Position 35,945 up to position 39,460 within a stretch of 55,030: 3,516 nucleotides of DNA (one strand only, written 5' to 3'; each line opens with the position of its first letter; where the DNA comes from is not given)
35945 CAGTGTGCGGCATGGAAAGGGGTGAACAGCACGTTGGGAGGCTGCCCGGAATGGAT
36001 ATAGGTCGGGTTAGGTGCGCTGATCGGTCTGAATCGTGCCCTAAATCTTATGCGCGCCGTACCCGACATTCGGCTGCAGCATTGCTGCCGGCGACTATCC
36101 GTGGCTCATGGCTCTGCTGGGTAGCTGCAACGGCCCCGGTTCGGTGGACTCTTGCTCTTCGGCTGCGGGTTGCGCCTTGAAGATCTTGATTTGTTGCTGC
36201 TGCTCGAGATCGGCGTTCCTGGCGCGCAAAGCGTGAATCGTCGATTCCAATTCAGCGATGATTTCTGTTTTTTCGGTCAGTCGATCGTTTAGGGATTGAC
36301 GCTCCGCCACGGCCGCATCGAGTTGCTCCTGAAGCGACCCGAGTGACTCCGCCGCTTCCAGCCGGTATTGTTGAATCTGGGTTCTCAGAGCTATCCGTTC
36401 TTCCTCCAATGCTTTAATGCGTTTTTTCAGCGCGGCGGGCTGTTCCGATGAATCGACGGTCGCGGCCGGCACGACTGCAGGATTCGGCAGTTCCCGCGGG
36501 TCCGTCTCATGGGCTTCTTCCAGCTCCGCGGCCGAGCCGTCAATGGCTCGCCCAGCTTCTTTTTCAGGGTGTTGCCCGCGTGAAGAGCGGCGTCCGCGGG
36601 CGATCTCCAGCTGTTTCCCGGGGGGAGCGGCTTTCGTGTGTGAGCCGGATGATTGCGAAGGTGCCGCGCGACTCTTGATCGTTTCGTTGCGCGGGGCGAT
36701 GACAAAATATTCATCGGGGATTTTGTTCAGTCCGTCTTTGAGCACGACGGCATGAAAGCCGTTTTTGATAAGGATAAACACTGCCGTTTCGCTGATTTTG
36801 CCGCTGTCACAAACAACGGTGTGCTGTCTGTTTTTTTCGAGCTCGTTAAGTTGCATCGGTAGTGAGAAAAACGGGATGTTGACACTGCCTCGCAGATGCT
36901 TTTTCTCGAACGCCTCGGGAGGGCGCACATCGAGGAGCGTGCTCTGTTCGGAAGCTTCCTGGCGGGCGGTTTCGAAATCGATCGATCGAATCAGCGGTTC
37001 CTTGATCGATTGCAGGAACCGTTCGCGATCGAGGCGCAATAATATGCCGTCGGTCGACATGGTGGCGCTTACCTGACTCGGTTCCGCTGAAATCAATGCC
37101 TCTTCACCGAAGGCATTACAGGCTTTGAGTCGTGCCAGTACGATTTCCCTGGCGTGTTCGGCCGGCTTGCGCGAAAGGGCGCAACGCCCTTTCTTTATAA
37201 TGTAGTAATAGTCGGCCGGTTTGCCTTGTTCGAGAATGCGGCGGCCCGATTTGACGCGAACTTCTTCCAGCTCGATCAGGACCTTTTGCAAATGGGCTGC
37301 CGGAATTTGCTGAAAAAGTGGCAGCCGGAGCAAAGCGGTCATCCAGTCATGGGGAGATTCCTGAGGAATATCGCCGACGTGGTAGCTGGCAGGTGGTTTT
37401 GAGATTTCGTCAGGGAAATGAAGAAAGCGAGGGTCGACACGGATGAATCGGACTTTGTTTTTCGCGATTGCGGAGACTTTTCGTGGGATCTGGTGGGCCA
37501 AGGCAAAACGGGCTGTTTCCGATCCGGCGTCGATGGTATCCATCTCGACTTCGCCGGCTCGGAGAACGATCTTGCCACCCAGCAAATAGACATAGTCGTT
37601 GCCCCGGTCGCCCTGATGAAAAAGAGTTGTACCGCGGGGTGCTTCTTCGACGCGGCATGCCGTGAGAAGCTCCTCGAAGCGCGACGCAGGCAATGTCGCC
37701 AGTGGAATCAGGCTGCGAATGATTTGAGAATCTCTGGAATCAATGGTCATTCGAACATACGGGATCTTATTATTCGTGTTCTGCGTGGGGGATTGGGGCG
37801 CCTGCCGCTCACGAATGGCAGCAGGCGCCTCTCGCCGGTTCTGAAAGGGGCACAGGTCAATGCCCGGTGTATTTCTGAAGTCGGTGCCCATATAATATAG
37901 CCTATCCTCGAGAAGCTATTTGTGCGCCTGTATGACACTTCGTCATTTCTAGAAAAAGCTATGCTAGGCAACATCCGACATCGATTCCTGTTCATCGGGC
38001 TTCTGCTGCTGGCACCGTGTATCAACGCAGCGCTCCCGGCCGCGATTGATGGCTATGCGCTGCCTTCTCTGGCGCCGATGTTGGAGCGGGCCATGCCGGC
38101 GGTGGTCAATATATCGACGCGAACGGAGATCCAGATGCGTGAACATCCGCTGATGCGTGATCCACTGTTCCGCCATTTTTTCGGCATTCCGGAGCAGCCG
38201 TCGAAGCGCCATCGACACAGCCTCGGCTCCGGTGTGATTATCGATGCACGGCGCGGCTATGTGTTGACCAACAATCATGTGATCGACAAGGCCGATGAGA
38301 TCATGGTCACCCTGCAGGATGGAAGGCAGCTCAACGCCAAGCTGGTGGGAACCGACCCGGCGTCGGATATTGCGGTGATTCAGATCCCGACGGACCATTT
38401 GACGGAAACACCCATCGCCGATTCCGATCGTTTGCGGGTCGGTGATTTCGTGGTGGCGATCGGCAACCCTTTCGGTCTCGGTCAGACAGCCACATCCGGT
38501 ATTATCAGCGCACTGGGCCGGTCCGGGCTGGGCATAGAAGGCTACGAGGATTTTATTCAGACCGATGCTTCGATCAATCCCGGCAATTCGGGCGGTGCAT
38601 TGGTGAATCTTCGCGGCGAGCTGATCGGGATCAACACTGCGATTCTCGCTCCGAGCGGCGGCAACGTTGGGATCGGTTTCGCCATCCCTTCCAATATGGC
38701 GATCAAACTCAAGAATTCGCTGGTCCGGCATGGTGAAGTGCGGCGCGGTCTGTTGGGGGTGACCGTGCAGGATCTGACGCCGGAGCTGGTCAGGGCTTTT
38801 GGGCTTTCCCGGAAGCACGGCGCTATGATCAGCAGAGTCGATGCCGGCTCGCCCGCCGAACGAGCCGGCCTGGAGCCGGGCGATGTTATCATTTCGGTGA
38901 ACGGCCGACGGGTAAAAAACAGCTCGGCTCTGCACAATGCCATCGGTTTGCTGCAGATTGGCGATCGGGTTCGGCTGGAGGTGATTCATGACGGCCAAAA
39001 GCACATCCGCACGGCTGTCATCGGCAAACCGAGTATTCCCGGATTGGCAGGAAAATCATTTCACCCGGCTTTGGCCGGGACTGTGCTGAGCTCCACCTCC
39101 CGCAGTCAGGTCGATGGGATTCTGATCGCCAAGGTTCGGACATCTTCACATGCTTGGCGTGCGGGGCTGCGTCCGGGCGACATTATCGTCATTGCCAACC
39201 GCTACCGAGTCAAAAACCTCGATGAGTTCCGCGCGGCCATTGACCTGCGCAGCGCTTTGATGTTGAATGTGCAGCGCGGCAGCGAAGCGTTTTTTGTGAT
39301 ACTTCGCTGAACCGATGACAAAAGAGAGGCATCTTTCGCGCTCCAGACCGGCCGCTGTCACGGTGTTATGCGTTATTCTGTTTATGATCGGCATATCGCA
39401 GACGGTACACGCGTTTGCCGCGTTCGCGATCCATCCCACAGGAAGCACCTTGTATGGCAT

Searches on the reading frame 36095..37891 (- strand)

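Call 9: search_protein_families(library=ncbifam, proteins=[window:36095-37891:-], max_evalue=0.00001)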
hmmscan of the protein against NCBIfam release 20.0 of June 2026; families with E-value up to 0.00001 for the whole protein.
window:36095-37891:- (598 aa): 9 families
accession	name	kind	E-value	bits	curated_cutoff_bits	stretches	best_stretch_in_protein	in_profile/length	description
NF058543.1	ActPatMycb56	equivalog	1.8e-09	36.9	460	1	191-312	2-121/317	acetyltransferase Pat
TIGR04271.1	ThiI_C_thiazole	equivalog_domain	6.7e-09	35.7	70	1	308-382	18-96/101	thiazole biosynthesis protein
NF006901.0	PRK09392.1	equivalog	2.7e-08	33.4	211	0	186-297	8-117/236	transcriptional activator FtrB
NF041163.2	encap_f2b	equivalog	3.5e-08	33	400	1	186-298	72-185/450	family 2B encapsulin nanocompartment shell protein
NF007627.0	PRK10287.1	equivalog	4.3e-08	33.3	102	1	319-391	23-97/104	thiosulfate sulfurtransferase PspE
NF008732.0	PRK11753.1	equivalog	6.5e-08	32.3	266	0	199-277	14-90/214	cAMP-activated global transcriptional regulator CRP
NF001195.0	PRK00162.1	equivalog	7.9e-08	32.6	102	1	302-387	5-91/108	thiosulfate sulfurtransferase GlpE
NF050815.1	TransActFtrBCaul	equivalog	1.5e-07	30.9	300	0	187-298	11-120/251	transcriptional activator FtrB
TIGR02981.1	phageshock_pspE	exception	2.2e-06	27.9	126.3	1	319-391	21-95/101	thiosulfate sulfurtransferase PspE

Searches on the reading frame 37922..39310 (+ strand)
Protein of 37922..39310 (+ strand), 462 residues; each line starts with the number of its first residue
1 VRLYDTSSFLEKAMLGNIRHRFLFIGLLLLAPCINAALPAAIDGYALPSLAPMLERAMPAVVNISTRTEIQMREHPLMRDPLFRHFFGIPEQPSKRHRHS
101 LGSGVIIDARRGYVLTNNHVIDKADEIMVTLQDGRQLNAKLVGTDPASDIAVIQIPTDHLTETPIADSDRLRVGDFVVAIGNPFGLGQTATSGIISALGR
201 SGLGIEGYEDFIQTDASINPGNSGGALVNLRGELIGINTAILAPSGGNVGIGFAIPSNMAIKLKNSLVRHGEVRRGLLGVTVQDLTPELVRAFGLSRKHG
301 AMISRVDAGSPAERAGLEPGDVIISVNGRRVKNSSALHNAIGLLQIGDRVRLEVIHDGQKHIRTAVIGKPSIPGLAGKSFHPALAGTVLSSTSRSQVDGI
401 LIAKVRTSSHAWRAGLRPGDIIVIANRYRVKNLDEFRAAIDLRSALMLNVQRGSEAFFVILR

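Call 9: search_protein_families(library=ncbifam, proteins=[window:37922-39310:+], max_evalue=0.00001)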
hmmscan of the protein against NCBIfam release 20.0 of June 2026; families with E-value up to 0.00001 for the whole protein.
window:37922-39310:+ (462 aa): 19 families
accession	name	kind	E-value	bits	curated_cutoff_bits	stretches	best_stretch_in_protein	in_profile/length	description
TIGR02037.1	degP_htrA_DO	subfamily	2.3e-145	484.9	416.2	1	49-460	2-433/434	Do family serine endopeptidase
NF007526.1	PRK10139.1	equivalog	2.4e-143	478.1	756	1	25-462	15-456/456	serine endoprotease DegQ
NF008189.1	PRK10942.1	equivalog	5.6e-134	447.2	720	1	91-460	104-475/477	serine endoprotease DegP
NF041521.1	HhoA_HhoB_HtrA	equivalog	2e-97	326.5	450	1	53-361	6-325/335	HhoA/HhoB/HtrA family serine endopeptidase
TIGR02038.1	protease_degS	equivalog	9.4e-87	291.4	422.95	1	56-367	53-346/351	outer membrane-stress sensor serine endopeptidase DegS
NF008147.1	PRK10898.1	equivalog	1.2e-82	277.9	408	1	93-360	71-340/352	outer membrane-stress sensor serine endopeptidase DegS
NF047968.1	SerProtHtrA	equivalog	9.5e-72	242.3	470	1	95-360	82-350/357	serine protease HtrA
NF040960.1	MamE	equivalog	2.5e-64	218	800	2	90-262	110-288/659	magnetosome formation protease MamE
NF050055.1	SerProtHtrAMycob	equivalog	6.2e-63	213.4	800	1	97-360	224-491/502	serine protease HtrA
NF053637.1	SerProtHtrAspr2045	equivalog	2.5e-48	165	650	1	98-366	101-385/394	serine protease HtrA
NF033740.0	MarP_fam_protase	equivalog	3.1e-20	72.6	250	1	97-256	208-366/390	MarP family serine protease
NF040961.1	MamO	equivalog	1.7e-19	69.6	800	1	98-259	96-259/648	magnetosome protein MamO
NF041199.1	trx7_PDZ_seleno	equivalog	4.5e-11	42.3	300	1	283-360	300-383/390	Trx7/PDZ domain-containing (seleno)protein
NF040965.1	MamP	equivalog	3.9e-10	39.8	300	0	279-363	115-198/290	magnetosome magnetite formation protein MamP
TIGR00054.1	TIGR00054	equivalog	1.9e-09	36.9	147.55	0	298-360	201-262/421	RIP metalloprotease RseP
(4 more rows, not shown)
